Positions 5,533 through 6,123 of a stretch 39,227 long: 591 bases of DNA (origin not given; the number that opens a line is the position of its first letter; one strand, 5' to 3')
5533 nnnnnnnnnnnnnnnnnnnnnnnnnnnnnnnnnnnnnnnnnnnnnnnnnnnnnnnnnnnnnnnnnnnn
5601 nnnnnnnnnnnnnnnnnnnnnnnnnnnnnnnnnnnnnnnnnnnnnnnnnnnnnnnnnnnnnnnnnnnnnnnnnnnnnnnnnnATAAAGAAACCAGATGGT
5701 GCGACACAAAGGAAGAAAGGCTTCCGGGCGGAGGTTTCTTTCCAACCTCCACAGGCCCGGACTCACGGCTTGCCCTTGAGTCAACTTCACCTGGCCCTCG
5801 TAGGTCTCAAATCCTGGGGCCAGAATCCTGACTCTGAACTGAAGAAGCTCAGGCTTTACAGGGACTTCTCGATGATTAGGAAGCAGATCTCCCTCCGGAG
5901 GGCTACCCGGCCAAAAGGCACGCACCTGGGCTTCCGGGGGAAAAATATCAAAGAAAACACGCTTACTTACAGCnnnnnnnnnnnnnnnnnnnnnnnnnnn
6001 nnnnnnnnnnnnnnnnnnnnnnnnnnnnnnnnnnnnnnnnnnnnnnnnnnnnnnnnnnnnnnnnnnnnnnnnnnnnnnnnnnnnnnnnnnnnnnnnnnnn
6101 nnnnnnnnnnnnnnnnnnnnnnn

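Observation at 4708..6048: Eukaryotic-like Ser/Thr kinase with inverted topology embedded between pseudopilin genes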

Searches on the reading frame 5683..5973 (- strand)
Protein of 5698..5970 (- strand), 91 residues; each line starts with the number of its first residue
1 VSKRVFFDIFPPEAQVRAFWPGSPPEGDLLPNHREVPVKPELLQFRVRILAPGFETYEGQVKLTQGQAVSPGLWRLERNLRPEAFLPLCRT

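Call 20: search_protein_families(library=pfam, proteins=[window:5698-5970:-], max_evalue=10)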
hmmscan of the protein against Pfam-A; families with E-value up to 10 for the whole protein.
seq(91 aa): 1 family
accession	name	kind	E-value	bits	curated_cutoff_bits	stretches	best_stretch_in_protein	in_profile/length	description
PF08308.17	PEGA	-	0.0047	17.2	20.8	1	45-70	37-62/71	PEGA domain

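Call 36: predict_structure(alignment_id=A2)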
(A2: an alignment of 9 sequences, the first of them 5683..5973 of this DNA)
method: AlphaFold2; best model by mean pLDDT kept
length: 97 residues; sequences in the alignment: 9
mean_pLDDT: 85.2   pTM: 0.69
mean pLDDT of the five models: 85.2, 82.9, 81.5, 80.1, 77.1
residues with pLDDT >= 90: 25; 70-90: 66; 50-70: 6; < 50: 0
segments of 3 or more residues with pLDDT < 50: none
pLDDT, mean of each block of 10 residues (from residue 1): 83 89 87 89 89 89 82 88 80 71
secondary structure, 60 per line:
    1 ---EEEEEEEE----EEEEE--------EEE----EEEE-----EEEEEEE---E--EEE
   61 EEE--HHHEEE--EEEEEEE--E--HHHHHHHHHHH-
elements in order: E4-11 E16-20 E29-31 E36-39 E45-51 E58-63 E69-71 E74-80 H86-96

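Call 49: search_protein_representatives(alignment_id=A2)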
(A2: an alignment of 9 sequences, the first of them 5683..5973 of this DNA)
Query: 9 sequences, 97 profile positions. Proteins with E-value up to 0.001 (for the whole library): 10; up to 1e-10: 5; up to 1e-30: 2. The best 10 are listed.
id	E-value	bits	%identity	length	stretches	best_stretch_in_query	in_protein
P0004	6.1e-43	160.8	-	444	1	1-97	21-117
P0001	2.3e-37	142.9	-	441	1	2-97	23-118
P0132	6.2e-26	106.3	-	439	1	3-97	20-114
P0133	2.6e-16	75.4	-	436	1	3-97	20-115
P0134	1.9e-15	72.6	-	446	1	4-95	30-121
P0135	1.1e-07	47.7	-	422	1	3-93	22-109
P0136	2.5e-05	40.2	-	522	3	45-81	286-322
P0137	1.0e-04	38.2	-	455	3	46-82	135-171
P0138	6.0e-04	35.8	-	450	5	46-73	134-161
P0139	9.6e-04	35.1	-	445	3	45-84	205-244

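Call 50: search_protein_families(library=pfam, proteins=[P0132, P0133, P0134, P0135, P0136, P0137, P0138, P0139], max_evalue=0.001)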
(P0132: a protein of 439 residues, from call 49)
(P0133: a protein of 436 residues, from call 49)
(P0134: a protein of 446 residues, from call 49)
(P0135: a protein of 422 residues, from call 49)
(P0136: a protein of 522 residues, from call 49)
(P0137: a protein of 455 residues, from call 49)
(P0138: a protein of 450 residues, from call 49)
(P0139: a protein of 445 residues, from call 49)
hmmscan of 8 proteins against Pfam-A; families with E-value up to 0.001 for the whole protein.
P0132 (439 aa): 4 families
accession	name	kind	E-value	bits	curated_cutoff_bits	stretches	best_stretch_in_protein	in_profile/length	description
PF00069.31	Pkinase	-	1.2e-61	208.8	31.7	1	179-429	1-257/263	Protein kinase domain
PF07714.23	PK_Tyr_Ser-Thr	-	2.8e-39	135.4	23.1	1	181-425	3-250/258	Protein tyrosine and serine/threonine kinase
PF03109.22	ABC1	-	2.2e-08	34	22.9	1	232-331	129-222/244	ABC1 atypical kinase-like domain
PF01636.29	APH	-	5.5e-07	30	23.2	1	281-325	154-199/239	Phosphotransferase enzyme family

P0133 (436 aa): 4 families
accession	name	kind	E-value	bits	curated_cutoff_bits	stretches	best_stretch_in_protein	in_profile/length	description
PF00069.31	Pkinase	-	1.4e-53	182.5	31.7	1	176-428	1-258/263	Protein kinase domain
PF07714.23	PK_Tyr_Ser-Thr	-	1.8e-33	116.4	23.1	1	178-421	3-249/258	Protein tyrosine and serine/threonine kinase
PF03109.22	ABC1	-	1.8e-07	31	22.9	1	248-329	143-223/244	ABC1 atypical kinase-like domain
PF01636.29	APH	-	1.2e-05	25.7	23.2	0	290-325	166-202/239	Phosphotransferase enzyme family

P0134 (446 aa): 4 families
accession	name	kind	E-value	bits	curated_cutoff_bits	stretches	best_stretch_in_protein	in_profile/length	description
PF00069.31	Pkinase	-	7.6e-51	173.5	31.7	1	188-434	1-254/263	Protein kinase domain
PF07714.23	PK_Tyr_Ser-Thr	-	8.3e-31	107.7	23.1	1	192-433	5-250/258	Protein tyrosine and serine/threonine kinase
PF03109.22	ABC1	-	1.6e-06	27.9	22.9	1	261-342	144-225/244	ABC1 atypical kinase-like domain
PF01636.29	APH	-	6.4e-05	23.3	23.2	1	227-331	91-197/239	Phosphotransferase enzyme family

P0135 (422 aa): 4 families
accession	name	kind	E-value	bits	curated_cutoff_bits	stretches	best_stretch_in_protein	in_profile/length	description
PF00069.31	Pkinase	-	5.1e-49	167.5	31.7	1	167-410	1-254/263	Protein kinase domain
PF07714.23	PK_Tyr_Ser-Thr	-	1.2e-31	110.4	23.1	1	169-403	3-244/258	Protein tyrosine and serine/threonine kinase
PF03109.22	ABC1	-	1.2e-07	31.6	22.9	1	235-309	139-215/244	ABC1 atypical kinase-like domain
PF01636.29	APH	-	3.7e-07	30.6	23.2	0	281-308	168-197/239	Phosphotransferase enzyme family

P0136 (522 aa): 6 families
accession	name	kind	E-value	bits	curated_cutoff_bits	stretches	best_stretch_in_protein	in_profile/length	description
PF08308.17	PEGA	-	1.7e-61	204.4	20.8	5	319-380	2-65/71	PEGA domain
PF13620.12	CarboxypepD_reg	-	2.3e-27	95.6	32.3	2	344-380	39-81/82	Carboxypeptidase regulatory-like domain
PF13715.12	CarbopepD_reg_2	-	7.9e-20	71.1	32.2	0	191-251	12-80/88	CarboxypepD_reg-like domain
PF20608.4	Phage_tube_C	-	1.4e-19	70.7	24.1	0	346-371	54-79/82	Phage tail tube protein C-terminal domain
PF07550.17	Shr-like_HID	-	6.7e-15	55.8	22.3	0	205-235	43-79/82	Heme-binding protein Shr-like, Hb-interacting domain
PF22820.2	TcaA_3rd_4th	-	4.7e-05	23.7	27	0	186-216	4-35/73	TcaA protein 3rd/4th domain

P0137 (455 aa): 10 families
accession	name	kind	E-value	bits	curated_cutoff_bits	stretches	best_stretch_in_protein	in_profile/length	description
PF08308.17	PEGA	-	1.9e-79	262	20.8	5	302-363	3-65/71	PEGA domain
PF13620.12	CarboxypepD_reg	-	1e-16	61.5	32.3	0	193-223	41-73/82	Carboxypeptidase regulatory-like domain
PF13715.12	CarbopepD_reg_2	-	3.7e-15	56.2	32.2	0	57-97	35-78/88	CarboxypepD_reg-like domain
PF22820.2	TcaA_3rd_4th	-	2.3e-11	43.9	27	0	169-189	5-25/73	TcaA protein 3rd/4th domain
PF14900.11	DUF4493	-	2.2e-10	41.2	27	0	153-210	19-75/226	Domain of unknown function (DUF4493)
PF07550.17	Shr-like_HID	-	5.3e-07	30.5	22.3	0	63-84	59-80/82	Heme-binding protein Shr-like, Hb-interacting domain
PF13473.12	Cupredoxin_1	-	4.6e-06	27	27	0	171-217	14-61/104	Cupredoxin-like domain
PF21139.3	BT_MCC_alpha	-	2.5e-05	25.1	31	0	256-315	37-96/118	Methylcrotonyl-CoA carboxylase, alpha-subunit, BT domain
PF22058.2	X25_BaPul_like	-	0.00043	20.8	27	0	259-307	37-82/87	Pullulanase X25 domain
PF20608.4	Phage_tube_C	-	0.00049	20.8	24.1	0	51-86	44-79/82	Phage tail tube protein C-terminal domain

P0138 (450 aa): 10 families
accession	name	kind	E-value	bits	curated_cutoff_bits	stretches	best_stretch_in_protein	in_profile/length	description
PF08308.17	PEGA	-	8.6e-63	208.6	20.8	5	105-162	8-68/71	PEGA domain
PF13620.12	CarboxypepD_reg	-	8.3e-20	71.4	32.3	1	124-162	40-82/82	Carboxypeptidase regulatory-like domain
PF13715.12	CarbopepD_reg_2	-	1.7e-15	57.2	32.2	0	106-168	13-83/88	CarboxypepD_reg-like domain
PF20608.4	Phage_tube_C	-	1.1e-13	51.8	24.1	0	87-152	22-79/82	Phage tail tube protein C-terminal domain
PF07550.17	Shr-like_HID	-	1.3e-10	42.1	22.3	0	128-144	57-74/82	Heme-binding protein Shr-like, Hb-interacting domain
PF22820.2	TcaA_3rd_4th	-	2.5e-08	34.1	27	0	101-137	6-44/73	TcaA protein 3rd/4th domain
PF21446.3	Gp34_trimer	-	4.8e-08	33.9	27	0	234-278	48-92/116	Long-tail fiber proximal subunit, C-terminal, trimerization domain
PF13464.11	RodZ_C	-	1e-05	25.8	23.9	0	99-127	38-66/72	RodZ C-terminal domain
PF24421.1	Ig_J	-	6.4e-05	23.4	29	0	98-139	43-84/104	Tip attachment protein J, Ig-like domain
PF14888.12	PBP-Tp47_c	-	0.00062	20.3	25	0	127-154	125-152/159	Penicillin-binding protein Tp47 domain C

P0139 (445 aa): 7 families
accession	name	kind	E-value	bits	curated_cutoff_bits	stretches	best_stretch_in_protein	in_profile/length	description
PF08308.17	PEGA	-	2.2e-44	149.7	20.8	4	304-350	3-50/71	PEGA domain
PF13620.12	CarboxypepD_reg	-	1.1e-19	71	32.3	0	264-298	44-79/82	Carboxypeptidase regulatory-like domain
PF13715.12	CarbopepD_reg_2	-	1.1e-10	41.9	32.2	0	264-300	40-76/88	CarboxypepD_reg-like domain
PF07550.17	Shr-like_HID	-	1.9e-10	41.5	22.3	0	261-286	55-81/82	Heme-binding protein Shr-like, Hb-interacting domain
PF20608.4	Phage_tube_C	-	1.8e-08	35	24.1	0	264-289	54-79/82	Phage tail tube protein C-terminal domain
PF22820.2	TcaA_3rd_4th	-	0.00044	20.6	27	0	106-129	3-26/73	TcaA protein 3rd/4th domain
PF16967.11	TcfC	-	0.00069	19.6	29.4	0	325-343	33-52/68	E-set like domain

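Call 82: fold_search(model_id=the predicted structure, library=pdb)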
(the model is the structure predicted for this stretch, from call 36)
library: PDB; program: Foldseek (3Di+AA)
matches with E <= 10: 432; with E <= 0.001: 0
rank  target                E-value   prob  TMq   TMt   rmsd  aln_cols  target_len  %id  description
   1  3mn8_D                2.2e-03  1.00  0.48  0.15   4.4        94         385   17  Structure of Drosophila melanogaster carboxypeptidase D isoform 1B short (released 2010-07-28)
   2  2xet_A                2.8e-03  0.99  0.43  0.45   5.7        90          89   10  Conserved hydrophobic clusters on the surface of the Caf1A usher C-terminal domain are important for F1 antigen assemb (released 2010-09-22)
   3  3mn8_A                3.2e-03  1.00  0.46  0.15   4.4        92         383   15  Structure of Drosophila melanogaster carboxypeptidase D isoform 1B short (released 2010-07-28)
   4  3mn8_C                4.1e-03  1.00  0.46  0.15   4.4        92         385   17  Structure of Drosophila melanogaster carboxypeptidase D isoform 1B short (released 2010-07-28)
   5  3mn8_B                4.9e-03  1.00  0.48  0.15   4.4        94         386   17  Structure of Drosophila melanogaster carboxypeptidase D isoform 1B short (released 2010-07-28)
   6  2nsm                  8.4e-03  1.00  0.48  0.15   4.2        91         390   10  Crystal structure of the human carboxypeptidase N (Kininase I) catalytic domain (released 2007-04-24)
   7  2xet_B                9.5e-03  0.98  0.43  0.46   5.5        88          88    9  Conserved hydrophobic clusters on the surface of the Caf1A usher C-terminal domain are important for F1 antigen assemb (released 2010-09-22)
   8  4v4c_B                1.4e-02  1.00  0.51  0.21   4.1        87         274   16  Crystal Structure of Pyrogallol-Phloroglucinol Transhydroxylase from Pelobacter acidigallici (released 2014-07-09)
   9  6hif_Y                2.0e-02  0.99  0.47  0.52   4.2        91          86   13  Kuenenia stuttgartiensis hydrazine dehydrogenase complex (released 2019-04-17)
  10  9hfj                  4.9e-02  0.90  0.41  0.48   4.6        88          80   15  Crystal structure of the NTE domain of SusCdex (BT3090) dextran transporter (released 2025-11-26)
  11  5k39_B                5.5e-02  0.91  0.46  0.31   5.1       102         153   11  THE TYPE II COHESIN DOCKERIN COMPLEX FROM CLOSTRIDIUM THERMOCELLUM (released 2017-03-29)
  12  7bam_A                6.2e-02  0.93  0.49  0.04   5.2        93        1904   12  human Teneurin4 WT C2 (released 2021-12-01)
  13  1qmu_A                6.6e-02  0.93  0.45  0.14   7.2        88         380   15  Duck carboxypeptidase D domain II (released 2000-10-13)
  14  3g3l                  7.0e-02  1.00  0.60  0.22   3.2        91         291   15  Crystal structure of putative membrane-associated protein of unknown function (YP_211325.1) from Bacteroides fragilis NC (released 2009-02-24)
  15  3e8v                  7.5e-02  0.75  0.38  0.43   5.3        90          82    8  Crystal structure of a possible transglutaminase-family protein proteolytic fragment from Bacteroides fragilis (released 2008-09-02)
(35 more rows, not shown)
